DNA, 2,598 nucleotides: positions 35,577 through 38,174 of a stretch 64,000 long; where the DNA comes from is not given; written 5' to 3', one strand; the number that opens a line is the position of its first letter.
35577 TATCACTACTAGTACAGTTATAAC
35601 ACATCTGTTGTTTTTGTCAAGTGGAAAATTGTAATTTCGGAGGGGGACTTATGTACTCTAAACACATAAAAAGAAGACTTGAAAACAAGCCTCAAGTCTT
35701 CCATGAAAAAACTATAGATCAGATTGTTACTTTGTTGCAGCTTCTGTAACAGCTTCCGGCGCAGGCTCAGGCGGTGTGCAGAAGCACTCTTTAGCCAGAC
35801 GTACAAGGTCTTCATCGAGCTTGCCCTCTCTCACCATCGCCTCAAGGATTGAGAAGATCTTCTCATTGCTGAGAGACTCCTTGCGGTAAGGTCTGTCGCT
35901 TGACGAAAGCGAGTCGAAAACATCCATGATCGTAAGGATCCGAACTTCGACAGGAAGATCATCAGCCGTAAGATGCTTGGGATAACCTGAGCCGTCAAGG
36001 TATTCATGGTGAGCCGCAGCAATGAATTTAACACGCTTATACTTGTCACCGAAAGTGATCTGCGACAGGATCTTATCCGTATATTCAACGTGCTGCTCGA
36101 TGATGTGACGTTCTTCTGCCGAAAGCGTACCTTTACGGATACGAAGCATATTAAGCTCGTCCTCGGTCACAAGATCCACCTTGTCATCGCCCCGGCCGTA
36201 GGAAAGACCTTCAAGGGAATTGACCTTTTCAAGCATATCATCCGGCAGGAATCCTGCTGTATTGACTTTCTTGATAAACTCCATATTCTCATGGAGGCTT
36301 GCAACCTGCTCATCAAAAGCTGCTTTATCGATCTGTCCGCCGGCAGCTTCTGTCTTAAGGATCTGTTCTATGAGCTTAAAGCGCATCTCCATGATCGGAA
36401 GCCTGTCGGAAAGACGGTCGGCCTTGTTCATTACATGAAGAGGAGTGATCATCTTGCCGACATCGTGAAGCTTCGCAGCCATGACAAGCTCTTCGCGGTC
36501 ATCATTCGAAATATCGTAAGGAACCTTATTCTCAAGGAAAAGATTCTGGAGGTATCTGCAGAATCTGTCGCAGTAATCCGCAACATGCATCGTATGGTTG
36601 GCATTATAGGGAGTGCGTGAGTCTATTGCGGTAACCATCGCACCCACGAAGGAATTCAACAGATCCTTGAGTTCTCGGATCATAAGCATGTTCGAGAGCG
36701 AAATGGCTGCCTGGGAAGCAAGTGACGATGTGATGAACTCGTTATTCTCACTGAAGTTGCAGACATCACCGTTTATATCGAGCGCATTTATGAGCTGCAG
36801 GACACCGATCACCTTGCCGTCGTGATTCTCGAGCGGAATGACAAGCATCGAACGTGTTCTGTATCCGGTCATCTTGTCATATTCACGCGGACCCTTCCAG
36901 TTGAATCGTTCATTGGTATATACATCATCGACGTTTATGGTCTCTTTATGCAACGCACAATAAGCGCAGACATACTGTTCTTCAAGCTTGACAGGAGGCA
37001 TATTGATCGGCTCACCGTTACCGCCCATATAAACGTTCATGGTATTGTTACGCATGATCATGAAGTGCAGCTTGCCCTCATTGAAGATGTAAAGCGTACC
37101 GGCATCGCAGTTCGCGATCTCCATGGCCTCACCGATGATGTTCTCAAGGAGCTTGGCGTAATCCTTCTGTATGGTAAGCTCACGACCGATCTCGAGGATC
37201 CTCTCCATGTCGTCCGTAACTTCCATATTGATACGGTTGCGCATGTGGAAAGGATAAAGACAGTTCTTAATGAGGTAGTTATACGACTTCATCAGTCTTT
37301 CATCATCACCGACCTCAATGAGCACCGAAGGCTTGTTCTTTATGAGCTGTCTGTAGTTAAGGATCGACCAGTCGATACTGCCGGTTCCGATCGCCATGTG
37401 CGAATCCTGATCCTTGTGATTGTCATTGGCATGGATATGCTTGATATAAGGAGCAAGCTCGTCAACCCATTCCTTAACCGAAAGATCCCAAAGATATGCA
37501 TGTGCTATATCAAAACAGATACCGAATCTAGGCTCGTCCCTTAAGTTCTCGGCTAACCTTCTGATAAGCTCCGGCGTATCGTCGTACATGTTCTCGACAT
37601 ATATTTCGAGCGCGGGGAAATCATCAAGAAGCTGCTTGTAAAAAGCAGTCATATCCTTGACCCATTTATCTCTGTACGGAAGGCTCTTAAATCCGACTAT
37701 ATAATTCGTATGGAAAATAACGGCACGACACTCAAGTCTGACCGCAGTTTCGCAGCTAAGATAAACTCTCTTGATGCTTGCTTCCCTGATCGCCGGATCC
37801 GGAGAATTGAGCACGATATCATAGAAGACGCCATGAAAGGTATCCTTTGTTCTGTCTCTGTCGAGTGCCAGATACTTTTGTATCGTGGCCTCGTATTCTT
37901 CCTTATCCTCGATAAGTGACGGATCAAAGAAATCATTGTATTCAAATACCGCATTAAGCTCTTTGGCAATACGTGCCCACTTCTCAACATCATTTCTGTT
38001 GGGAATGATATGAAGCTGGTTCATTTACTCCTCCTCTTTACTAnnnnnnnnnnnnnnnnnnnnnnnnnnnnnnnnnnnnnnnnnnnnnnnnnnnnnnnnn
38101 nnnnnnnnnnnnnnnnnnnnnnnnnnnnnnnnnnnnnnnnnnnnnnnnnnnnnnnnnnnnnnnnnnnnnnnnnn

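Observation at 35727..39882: Two-gene operon: CHASE2 class III cyclase followed by a TIM-barrel + GAF + HD-GYP fusion protein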

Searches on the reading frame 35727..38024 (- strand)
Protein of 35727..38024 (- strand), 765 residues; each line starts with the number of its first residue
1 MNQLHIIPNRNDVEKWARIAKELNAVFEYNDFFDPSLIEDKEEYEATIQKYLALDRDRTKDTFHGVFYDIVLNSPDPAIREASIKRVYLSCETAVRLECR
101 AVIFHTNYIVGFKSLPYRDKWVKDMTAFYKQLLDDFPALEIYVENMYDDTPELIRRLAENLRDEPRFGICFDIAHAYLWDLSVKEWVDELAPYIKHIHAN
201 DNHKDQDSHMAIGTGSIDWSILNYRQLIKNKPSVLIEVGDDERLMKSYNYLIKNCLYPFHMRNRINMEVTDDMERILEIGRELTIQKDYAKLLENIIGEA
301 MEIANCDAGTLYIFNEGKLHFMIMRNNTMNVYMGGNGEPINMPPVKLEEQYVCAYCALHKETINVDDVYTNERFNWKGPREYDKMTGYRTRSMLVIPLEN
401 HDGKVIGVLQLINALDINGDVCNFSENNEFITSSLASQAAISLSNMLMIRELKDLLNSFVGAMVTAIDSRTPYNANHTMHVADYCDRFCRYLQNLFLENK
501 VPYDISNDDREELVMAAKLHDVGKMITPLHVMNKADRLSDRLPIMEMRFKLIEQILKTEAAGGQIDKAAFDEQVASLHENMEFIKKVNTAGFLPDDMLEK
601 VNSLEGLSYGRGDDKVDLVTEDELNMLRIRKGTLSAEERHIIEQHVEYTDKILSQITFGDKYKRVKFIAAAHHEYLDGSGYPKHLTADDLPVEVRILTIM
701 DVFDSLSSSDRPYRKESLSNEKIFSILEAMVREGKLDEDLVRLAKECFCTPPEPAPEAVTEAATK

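Call 3: search_protein_families(library=pfam, proteins=[window:35727-38024:-], max_evalue=0.01)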
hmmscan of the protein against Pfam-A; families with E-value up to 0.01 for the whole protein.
window:35727-38024:- (765 aa): 5 families
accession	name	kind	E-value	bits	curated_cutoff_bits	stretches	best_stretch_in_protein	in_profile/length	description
PF13487.12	HD_5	-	1.7e-25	90.2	27.2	1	624-739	60-169/170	HD domain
PF01261.30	AP_endonuc_2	-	1.1e-22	81.5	31.1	1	62-219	45-209/249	Xylose isomerase-like TIM barrel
PF01590.32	GAF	-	2.7e-13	51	22.4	1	290-443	3-133/133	GAF domain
PF01966.28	HD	-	4.3e-12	46.8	22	2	636-704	49-114/116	HD domain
PF13492.12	GAF_3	-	0.00044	21.1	27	1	291-445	4-129/129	GAF domain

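Call 4: search_protein_families(library=ncbifam, proteins=[window:35727-38024:-], max_evalue=0.01)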
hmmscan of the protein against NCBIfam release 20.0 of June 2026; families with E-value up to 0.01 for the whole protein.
window:35727-38024:- (765 aa): 6 families
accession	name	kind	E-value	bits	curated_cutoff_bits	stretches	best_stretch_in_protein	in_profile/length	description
NF053512.1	nitric_RR_NosR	exception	1e-14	54.4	400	1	626-742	238-348/422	response regulator c-di-GMP phosphodiesterase, NosR family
NF041277.1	coba_remo_CbiR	equivalog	2.6e-08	33.7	105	1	69-251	69-247/249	cobamide remodeling phosphodiesterase CbiR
NF002198.0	PRK01060.1-3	equivalog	7e-06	25.8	244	1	67-228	60-227/253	deoxyribonuclease IV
NF007360.0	PRK09856.1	equivalog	0.0011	18.6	305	1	122-220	131-229/276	fructoselysine 3-epimerase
NF041099.2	keto_glucon_epim_IolO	equivalog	0.0021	17.4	300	1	72-222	80-229/269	5-keto-L-gluconate epimerase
TIGR00277.1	HDIG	domain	0.0065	16.3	27.6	0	477-530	8-47/84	HDIG domain-containing metalloprotein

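Call 6: find_homologous_proteins(query=window:35727-38024:-, max_evalue=0.00001)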
Query window:35727-38024:- (765 aa): 3576 proteins with E <= 0.00001 among 8000 candidates; the best 120 are listed.
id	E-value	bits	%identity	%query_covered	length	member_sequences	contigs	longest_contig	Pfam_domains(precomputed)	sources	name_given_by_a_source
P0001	0.0e+0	1708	98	100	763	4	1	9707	PF01261.31,PF13185.13,PF13487.13,PF01966.29,PF01590.33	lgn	-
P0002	0.0e+0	1655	93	98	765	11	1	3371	PF01261.31,PF13185.13,PF13487.13,PF01966.29,PF01590.33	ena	-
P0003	0.0e+0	1631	92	100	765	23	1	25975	PF01261.31,PF13185.13,PF13487.13,PF01966.29,PF01590.33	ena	-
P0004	0.0e+0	1610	91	99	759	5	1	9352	PF01261.31,PF13185.13,PF13487.13,PF01966.29,PF01590.33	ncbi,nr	ncbi:MAG: TIM barrel protein [Lachnospiraceae bacterium]|nr:TIM barrel protein [Lachnospiraceae bact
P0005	0.0e+0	1574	90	98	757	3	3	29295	PF01261.31,PF13185.13,PF13487.13,PF01966.29,PF01590.33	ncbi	-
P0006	0.0e+0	1499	84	100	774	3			PF01261.31,PF13185.13,PF13487.13,PF01966.29,PF01590.33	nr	nr:TIM barrel protein [Lachnospiraceae bacterium]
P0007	0.0e+0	1342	78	98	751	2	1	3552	PF01261.31,PF13185.13,PF13487.13,PF01966.29,PF01590.33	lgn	-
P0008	0.0e+0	1331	76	98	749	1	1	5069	PF01261.31,PF13185.13,PF13487.13,PF01966.29,PF01590.33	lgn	-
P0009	0.0e+0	1331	76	98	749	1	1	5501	PF01261.31,PF13185.13,PF13487.13,PF01966.29,PF01590.33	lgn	-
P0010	0.0e+0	1330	76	98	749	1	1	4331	PF01261.31,PF13185.13,PF13487.13,PF01966.29,PF01590.33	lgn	-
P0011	0.0e+0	1329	76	98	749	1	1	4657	PF01261.31,PF13185.13,PF13487.13,PF01966.29,PF01590.33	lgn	-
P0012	0.0e+0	1325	89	84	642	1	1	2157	PF01261.31,PF13185.13,PF13487.13,PF01966.29,PF01590.33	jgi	-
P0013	0.0e+0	1149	66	98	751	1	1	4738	PF01261.31,PF13487.13,PF01966.29,PF01590.33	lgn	-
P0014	0.0e+0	1144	65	98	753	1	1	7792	PF01261.31,PF13185.13,PF13487.13,PF01966.29,PF01590.33,PF13492.13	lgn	-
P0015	0.0e+0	1134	66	98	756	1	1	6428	PF01261.31,PF13487.13,PF01966.29,PF01590.33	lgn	-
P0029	2.0e-245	835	50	97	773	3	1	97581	PF01261.31,PF13487.13,PF01966.29,PF01590.33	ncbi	-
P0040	1.6e-173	597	57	63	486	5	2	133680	PF13487.13,PF01966.29,PF01590.33,PF13492.13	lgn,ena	-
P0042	9.1e-173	595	41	97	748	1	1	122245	PF01261.31,PF13487.13,PF01966.29,PF01590.33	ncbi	-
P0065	2.2e-164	567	53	63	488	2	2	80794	PF13185.13,PF13487.13,PF01966.29,PF01590.33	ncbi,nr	ncbi:MAG: GAF domain-containing protein [Lachnospiraceae bacterium]|nr:GAF domain-containing protein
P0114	5.6e-137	476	47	63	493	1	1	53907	PF13185.13,PF13487.13,PF01966.29,PF01590.33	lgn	-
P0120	1.9e-135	471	47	62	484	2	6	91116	PF13185.13,PF13487.13,PF01966.29,PF01590.33,PF13492.13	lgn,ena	-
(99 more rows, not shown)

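Call 8: find_encoding_contigs(protein=P0029, flank=6000, max_places=3)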
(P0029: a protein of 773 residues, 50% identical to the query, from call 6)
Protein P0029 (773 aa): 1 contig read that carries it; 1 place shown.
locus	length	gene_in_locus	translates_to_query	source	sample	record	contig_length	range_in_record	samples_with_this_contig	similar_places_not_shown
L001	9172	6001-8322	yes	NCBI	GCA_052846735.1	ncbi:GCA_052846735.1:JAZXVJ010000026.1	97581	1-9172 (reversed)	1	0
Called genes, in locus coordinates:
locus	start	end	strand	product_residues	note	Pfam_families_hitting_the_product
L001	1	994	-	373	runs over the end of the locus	PF00756:Esterase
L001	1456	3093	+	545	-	PF03553:Na_H_antiporter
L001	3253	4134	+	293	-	-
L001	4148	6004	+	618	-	PF05226:CHASE2, PF00211:Guanylate_cyc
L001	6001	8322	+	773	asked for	PF01261:AP_endonuc_2, PF01590:GAF, PF01966:HD (faint), PF13487:HD_5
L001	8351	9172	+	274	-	?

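Call 9: find_encoding_contigs(protein=P0042, flank=6000, max_places=3)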
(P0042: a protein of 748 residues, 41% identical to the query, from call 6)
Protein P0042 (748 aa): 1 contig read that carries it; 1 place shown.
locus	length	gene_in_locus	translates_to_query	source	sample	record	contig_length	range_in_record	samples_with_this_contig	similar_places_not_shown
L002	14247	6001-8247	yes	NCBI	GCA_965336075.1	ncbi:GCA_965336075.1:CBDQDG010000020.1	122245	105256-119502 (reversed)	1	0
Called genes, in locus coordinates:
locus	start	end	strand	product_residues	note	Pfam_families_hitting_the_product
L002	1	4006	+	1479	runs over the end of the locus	PF09479:Flg_new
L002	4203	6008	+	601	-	PF05226:CHASE2, PF00211:Guanylate_cyc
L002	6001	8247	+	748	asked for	PF01261:AP_endonuc_2, PF01590:GAF, PF01966:HD (weak), PF13487:HD_5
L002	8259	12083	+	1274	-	PF04773:FecR (weak)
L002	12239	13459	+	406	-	PF01590:GAF, PF13185:GAF_2, PF13492:GAF_3 (weak), PF00005:ABC_tran, PF02463:SMC_N (faint)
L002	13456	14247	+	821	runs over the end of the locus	PF12704:MacB_PCD (faint), PF02687:FtsX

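Call 10: find_encoding_contigs(protein=P0040, flank=6000, max_places=3)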
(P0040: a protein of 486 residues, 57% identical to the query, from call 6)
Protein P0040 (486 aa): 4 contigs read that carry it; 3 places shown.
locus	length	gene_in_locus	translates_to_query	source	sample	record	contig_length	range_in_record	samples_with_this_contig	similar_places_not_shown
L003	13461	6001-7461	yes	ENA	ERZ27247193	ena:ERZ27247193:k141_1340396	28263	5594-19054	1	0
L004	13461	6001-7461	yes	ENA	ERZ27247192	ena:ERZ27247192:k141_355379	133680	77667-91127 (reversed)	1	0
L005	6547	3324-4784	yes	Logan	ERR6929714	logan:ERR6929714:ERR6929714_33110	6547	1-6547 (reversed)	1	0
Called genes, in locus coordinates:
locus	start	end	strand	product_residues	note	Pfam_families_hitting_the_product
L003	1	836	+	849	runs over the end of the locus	PF00496:SBP_bac_5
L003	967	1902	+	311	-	PF00990:GGDEF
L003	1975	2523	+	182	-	PF02620:YceD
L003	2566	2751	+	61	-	PF01783:Ribosomal_L32p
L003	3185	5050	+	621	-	PF05226:CHASE2, PF00211:Guanylate_cyc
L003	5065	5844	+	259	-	PF01261:AP_endonuc_2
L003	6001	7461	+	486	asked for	PF01590:GAF, PF13492:GAF_3 (weak), PF01966:HD (faint), PF13487:HD_5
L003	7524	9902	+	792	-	-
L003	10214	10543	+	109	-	PF03551:PadR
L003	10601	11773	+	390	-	PF22564:HAAS, PF13349:DUF4097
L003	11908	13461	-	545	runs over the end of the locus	PF00501:AMP-binding, PF13193:AMP-binding_C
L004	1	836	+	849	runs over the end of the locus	PF00496:SBP_bac_5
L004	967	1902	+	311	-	PF00990:GGDEF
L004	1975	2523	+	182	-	PF02620:YceD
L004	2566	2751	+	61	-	PF01783:Ribosomal_L32p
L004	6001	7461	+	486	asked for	PF01590:GAF, PF13492:GAF_3 (weak), PF01966:HD (faint), PF13487:HD_5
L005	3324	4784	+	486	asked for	PF01590:GAF, PF13492:GAF_3 (weak), PF01966:HD (faint), PF13487:HD_5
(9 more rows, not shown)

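Call 11: search_solved_structures(query=window:35727-38024:-, max_evalue=0.01, show_alignments=0)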
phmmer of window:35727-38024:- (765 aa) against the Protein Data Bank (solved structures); distinct sequences matched with E-value up to 0.01: 20.
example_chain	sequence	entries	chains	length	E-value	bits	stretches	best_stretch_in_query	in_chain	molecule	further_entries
4mcw_A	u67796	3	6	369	6.1e-23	84.5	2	349-541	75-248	Metal dependent phosphohydrolase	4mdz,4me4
3lfv_A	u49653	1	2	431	6.6e-20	74.4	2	265-434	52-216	cGMP-specific 3',5'-cyclic phosphodiesterase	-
3mf0_A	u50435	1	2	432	6.6e-20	74.4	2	265-434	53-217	cGMP-specific 3',5'-cyclic phosphodiesterase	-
9lss_A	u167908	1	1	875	4.9e-19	71.5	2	265-433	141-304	cGMP-specific 3',5'-cyclic phosphodiesterase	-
3bjc_A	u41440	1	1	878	5e-19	71.5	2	265-433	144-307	cGMP-specific 3',5'-cyclic phosphodiesterase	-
5z7c_A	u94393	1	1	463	2.5e-18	69.2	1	629-732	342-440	3'3'-cGAMP-specific phosphodiesterase 3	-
1ykd_A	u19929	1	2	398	4.9e-12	48.4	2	292-415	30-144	adenylate cyclase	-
9rbz_A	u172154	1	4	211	1.8e-10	43.2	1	627-728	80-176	HD domain/sensory box protein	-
3jab_B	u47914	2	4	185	2e-10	43.1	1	274-453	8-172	GafB domain of phosphodiesterase 2A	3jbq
2k31_A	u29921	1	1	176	2.4e-10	42.8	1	306-430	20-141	Phosphodiesterase 5A, cGMP-specific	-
1mc0_A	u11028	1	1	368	6.5e-10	41.4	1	272-454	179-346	3',5'-cyclic nucleotide phosphodiesterase 2A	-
9rc0_A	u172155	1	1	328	7.2e-10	41.2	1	627-728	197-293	HD domain/sensory box protein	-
3ibj_A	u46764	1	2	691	1.9e-09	39.8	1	271-453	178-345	cGMP-dependent 3',5'-cyclic phosphodiesterase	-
9lrn_A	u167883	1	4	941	3.4e-09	39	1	271-453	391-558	cGMP-dependent 3',5'-cyclic phosphodiesterase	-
3ayt_A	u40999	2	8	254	6.8e-09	38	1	32-218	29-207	Putative uncharacterized protein TTHB071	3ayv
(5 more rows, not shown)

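Call 13: find_encoding_contigs(protein=P0065, flank=6000, max_places=2)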
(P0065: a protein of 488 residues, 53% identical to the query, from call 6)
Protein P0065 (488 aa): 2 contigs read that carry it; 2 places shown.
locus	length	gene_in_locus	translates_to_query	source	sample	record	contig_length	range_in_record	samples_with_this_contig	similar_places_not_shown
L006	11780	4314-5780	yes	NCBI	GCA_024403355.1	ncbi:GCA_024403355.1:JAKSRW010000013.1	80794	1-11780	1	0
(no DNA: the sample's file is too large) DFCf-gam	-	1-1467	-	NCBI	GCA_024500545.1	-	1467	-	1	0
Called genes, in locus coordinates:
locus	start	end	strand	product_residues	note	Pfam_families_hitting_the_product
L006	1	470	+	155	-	?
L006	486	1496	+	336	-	PF14057:GGGtGRT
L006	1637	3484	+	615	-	PF05226:CHASE2, PF00211:Guanylate_cyc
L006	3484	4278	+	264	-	PF01261:AP_endonuc_2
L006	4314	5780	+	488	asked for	PF01590:GAF, PF13185:GAF_2, PF01966:HD (faint), PF13487:HD_5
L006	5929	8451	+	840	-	-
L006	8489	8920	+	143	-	-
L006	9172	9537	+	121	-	PF00392:GntR, PF02082:Rrf2 (faint)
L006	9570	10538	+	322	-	PF00005:ABC_tran, PF13401:AAA_22 (weak), PF13304:AAA_21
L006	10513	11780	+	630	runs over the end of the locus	-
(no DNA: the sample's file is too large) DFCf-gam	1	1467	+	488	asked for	PF01590:GAF, PF13185:GAF_2, PF01966:HD (faint), PF13487:HD_5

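Call 14: find_encoding_contigs(protein=P0120, flank=6000, max_places=2)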
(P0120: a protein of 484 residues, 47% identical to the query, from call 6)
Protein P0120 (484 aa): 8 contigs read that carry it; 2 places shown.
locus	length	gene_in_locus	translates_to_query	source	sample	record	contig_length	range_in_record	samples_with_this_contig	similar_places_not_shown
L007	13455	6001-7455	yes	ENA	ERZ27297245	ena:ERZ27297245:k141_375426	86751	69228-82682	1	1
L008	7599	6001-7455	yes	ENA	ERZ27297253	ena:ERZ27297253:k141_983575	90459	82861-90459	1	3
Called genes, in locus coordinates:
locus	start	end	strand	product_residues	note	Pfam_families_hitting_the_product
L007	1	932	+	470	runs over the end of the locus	-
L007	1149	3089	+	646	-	PF09479:Flg_new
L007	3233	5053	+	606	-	PF05226:CHASE2, PF00211:Guanylate_cyc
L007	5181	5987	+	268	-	PF01261:AP_endonuc_2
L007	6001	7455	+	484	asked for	PF01590:GAF, PF13185:GAF_2, PF13492:GAF_3 (faint), PF01966:HD (faint), PF13487:HD_5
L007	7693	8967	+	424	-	PF04773:FecR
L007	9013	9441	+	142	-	PF13279:4HBT_2, PF03061:4HBT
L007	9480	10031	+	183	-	PF13305:TetR_C_33 (weak)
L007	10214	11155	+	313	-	PF01418:HTH_6, PF01380:SIS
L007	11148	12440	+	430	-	PF00890:FAD_binding_2, PF01134:GIDA (weak), PF01266:DAO (faint), PF03486:HI0933_like, PF07992:Pyr_redox_2, PF12831:FAD_oxidored (weak), PF03486:HI0933_like, PF22780:HI0933_like_1st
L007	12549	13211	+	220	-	PF02224:Cytidylate_kin, PF13189:Cytidylate_kin2, PF13238:AAA_18 (faint), PF01202:SKI (faint), PF13207:AAA_17 (weak)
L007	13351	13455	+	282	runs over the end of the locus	PF02401:LYTB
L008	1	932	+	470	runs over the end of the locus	-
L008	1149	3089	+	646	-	PF09479:Flg_new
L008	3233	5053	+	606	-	PF05226:CHASE2, PF00211:Guanylate_cyc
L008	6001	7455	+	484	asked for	PF01590:GAF, PF13185:GAF_2, PF13492:GAF_3 (faint), PF01966:HD (faint), PF13487:HD_5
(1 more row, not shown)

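Call 15: find_encoding_contigs(protein=P0114, flank=6000, max_places=2)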
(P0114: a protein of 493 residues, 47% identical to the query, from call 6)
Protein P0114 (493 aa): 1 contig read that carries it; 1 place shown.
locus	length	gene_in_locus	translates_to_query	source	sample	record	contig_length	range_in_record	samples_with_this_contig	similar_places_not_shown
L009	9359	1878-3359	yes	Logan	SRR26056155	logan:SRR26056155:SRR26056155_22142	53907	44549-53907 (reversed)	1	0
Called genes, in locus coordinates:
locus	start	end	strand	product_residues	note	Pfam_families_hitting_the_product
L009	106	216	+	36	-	-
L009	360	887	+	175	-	PF00583:Acetyltransf_1, PF13508:Acetyltransf_7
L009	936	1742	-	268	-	PF01261:AP_endonuc_2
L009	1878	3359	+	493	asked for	PF01590:GAF, PF13185:GAF_2, PF01966:HD (weak), PF13487:HD_5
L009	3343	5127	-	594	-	PF05226:CHASE2, PF00211:Guanylate_cyc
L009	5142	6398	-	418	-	PF04773:FecR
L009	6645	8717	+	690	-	PF00535:Glycos_transf_2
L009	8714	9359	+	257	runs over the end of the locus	-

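Call 58: search_protein_families(library=padloc, proteins=[window:35727-38024:-], max_evalue=0.001)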
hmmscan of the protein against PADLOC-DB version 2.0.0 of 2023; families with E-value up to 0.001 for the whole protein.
window:35727-38024:- (765 aa): 0 families
